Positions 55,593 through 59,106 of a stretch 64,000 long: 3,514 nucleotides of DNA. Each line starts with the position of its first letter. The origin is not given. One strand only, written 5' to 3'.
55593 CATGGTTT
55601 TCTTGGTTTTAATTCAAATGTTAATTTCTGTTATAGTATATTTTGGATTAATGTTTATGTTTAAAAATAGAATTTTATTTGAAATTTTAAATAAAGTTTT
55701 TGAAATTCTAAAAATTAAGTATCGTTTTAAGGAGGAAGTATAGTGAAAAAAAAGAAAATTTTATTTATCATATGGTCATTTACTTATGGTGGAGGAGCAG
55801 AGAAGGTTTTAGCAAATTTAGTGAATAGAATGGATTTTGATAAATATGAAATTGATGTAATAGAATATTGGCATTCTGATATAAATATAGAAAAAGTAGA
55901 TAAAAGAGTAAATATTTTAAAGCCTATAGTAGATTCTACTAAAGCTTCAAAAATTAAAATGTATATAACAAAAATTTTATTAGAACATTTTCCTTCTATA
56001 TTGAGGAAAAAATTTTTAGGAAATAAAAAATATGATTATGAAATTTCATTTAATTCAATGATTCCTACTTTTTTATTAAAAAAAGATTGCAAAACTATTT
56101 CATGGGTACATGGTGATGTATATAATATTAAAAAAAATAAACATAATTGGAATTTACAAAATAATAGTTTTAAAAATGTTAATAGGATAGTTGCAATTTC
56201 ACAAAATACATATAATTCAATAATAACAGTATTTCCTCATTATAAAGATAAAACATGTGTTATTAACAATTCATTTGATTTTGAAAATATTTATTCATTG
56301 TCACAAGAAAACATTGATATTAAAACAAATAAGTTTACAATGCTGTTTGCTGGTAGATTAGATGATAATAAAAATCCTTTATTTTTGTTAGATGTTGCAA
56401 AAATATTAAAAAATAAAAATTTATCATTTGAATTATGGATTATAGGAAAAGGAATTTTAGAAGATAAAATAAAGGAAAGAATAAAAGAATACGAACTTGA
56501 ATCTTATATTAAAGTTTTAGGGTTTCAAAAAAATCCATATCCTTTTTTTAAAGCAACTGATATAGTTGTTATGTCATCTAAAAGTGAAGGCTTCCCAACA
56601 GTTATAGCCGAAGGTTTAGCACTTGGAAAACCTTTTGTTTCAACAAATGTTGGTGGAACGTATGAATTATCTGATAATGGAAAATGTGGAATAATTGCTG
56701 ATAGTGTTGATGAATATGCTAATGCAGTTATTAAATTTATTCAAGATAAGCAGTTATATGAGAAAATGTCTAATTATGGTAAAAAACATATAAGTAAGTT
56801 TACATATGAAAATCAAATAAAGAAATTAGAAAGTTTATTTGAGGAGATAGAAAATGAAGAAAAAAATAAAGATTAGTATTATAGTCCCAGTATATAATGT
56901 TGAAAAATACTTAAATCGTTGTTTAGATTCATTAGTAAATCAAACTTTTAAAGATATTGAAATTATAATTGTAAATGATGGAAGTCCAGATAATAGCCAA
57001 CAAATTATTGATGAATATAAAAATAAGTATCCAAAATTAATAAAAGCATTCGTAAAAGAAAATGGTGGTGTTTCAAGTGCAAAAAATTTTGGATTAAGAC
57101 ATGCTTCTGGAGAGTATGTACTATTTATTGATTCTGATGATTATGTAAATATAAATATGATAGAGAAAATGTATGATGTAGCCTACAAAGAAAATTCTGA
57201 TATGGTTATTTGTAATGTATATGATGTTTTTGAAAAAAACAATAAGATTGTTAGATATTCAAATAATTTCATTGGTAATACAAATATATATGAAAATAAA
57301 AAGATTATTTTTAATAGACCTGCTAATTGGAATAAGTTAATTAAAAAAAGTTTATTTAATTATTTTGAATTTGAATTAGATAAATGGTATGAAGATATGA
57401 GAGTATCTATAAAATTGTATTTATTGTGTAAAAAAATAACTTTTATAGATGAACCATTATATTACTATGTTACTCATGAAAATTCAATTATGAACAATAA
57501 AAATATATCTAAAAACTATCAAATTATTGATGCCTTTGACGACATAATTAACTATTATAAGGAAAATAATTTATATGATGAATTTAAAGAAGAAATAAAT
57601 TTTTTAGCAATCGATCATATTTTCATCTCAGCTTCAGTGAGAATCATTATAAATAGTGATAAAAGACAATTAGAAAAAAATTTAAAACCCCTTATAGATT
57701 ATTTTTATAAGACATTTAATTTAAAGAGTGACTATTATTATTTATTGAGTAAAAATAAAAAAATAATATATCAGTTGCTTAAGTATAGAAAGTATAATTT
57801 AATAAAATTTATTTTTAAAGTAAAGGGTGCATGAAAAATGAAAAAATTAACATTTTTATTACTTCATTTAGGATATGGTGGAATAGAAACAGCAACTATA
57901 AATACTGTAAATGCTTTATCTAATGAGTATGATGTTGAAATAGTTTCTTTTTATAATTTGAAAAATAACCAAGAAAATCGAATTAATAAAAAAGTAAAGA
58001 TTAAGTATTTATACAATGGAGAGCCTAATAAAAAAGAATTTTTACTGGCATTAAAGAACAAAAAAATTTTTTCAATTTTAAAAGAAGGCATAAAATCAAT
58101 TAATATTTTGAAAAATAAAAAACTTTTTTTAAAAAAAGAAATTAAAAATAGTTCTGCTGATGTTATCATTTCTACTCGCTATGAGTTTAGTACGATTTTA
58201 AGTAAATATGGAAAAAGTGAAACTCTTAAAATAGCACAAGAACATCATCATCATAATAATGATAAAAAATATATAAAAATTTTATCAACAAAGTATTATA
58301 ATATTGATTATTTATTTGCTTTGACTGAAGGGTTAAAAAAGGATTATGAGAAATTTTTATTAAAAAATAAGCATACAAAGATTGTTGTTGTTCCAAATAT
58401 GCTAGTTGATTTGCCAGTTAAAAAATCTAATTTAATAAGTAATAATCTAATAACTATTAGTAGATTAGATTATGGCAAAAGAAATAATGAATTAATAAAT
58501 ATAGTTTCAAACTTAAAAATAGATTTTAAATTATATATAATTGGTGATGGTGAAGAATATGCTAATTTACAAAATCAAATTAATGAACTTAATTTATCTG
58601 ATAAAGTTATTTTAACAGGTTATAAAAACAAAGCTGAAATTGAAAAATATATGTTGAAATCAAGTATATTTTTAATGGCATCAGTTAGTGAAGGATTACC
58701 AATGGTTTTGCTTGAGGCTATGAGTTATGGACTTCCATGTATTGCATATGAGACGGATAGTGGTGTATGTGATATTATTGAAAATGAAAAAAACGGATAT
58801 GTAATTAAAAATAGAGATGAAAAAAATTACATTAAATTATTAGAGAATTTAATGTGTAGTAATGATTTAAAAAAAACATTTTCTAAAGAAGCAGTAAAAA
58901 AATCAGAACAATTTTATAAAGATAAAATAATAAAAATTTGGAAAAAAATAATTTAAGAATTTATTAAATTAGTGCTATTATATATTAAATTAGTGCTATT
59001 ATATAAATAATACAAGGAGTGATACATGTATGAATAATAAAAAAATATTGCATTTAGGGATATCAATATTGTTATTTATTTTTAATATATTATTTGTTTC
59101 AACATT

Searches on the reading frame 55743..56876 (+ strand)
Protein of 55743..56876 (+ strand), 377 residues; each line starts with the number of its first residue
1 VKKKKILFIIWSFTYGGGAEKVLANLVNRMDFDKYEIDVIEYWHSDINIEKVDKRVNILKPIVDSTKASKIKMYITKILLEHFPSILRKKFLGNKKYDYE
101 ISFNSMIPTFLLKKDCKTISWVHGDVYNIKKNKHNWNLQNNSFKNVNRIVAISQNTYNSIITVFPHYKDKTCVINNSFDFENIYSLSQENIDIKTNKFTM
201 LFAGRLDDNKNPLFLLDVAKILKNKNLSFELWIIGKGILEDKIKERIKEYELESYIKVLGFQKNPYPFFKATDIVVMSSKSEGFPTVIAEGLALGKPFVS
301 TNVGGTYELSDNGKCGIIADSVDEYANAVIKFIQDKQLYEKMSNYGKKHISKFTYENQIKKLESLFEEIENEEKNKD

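Call 71: search_protein_families(library=pfam, proteins=[window:55743-56876:+], max_evalue=0.00001)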
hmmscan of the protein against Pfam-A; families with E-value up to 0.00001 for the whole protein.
window:55743-56876:+ (377 aa): 4 families
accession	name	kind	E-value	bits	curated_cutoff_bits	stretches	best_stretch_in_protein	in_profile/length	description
PF00534.26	Glycos_transf_1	-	8.3e-35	120.3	26.4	1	189-349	7-172/172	Glycosyl transferases group 1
PF13692.12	Glyco_trans_1_4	-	5.6e-29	101.7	27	1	198-335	2-142/142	Glycosyl transferases group 1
PF13439.12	Glyco_transf_4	-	2.6e-07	31.2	28.5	1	17-181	2-169/170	Glycosyltransferase Family 4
PF20706.3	GT4-conflict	-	7.9e-06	25.5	26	0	118-309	119-319/385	Family 4 Glycosyltransferase in conflict systems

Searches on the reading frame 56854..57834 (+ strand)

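Call 71: search_protein_families(library=pfam, proteins=[window:56854-57834:+], max_evalue=0.00001)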
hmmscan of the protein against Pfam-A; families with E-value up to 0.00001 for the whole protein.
window:56854-57834:+ (326 aa): 3 families
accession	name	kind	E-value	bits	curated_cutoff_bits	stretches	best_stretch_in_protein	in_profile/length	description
PF00535.33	Glycos_transf_2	-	5e-43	147.4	23.3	1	8-166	1-162/168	Glycosyl transferase family 2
PF10111.15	Glyco_tranf_2_2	-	3.4e-13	50.2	27.3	1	8-147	1-148/276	Glycosyltransferase like family 2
PF13641.12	Glyco_tranf_2_3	-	2.8e-10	41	27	1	7-122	3-123/230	Glycosyltransferase like family 2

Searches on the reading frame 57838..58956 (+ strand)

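Call 72: search_protein_families(library=pfam, proteins=[window:57838-58956:+], max_evalue=0.00001)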
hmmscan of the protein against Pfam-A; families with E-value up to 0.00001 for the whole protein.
window:57838-58956:+ (372 aa): 3 families
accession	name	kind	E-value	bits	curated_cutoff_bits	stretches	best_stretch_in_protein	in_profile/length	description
PF00534.26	Glycos_transf_1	-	1.8e-35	122.4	26.4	1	202-353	16-170/172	Glycosyl transferases group 1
PF13692.12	Glyco_trans_1_4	-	3.1e-27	96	27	1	203-339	3-140/142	Glycosyl transferases group 1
PF20706.3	GT4-conflict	-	2e-07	30.8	26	1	228-317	231-323/385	Family 4 Glycosyltransferase in conflict systems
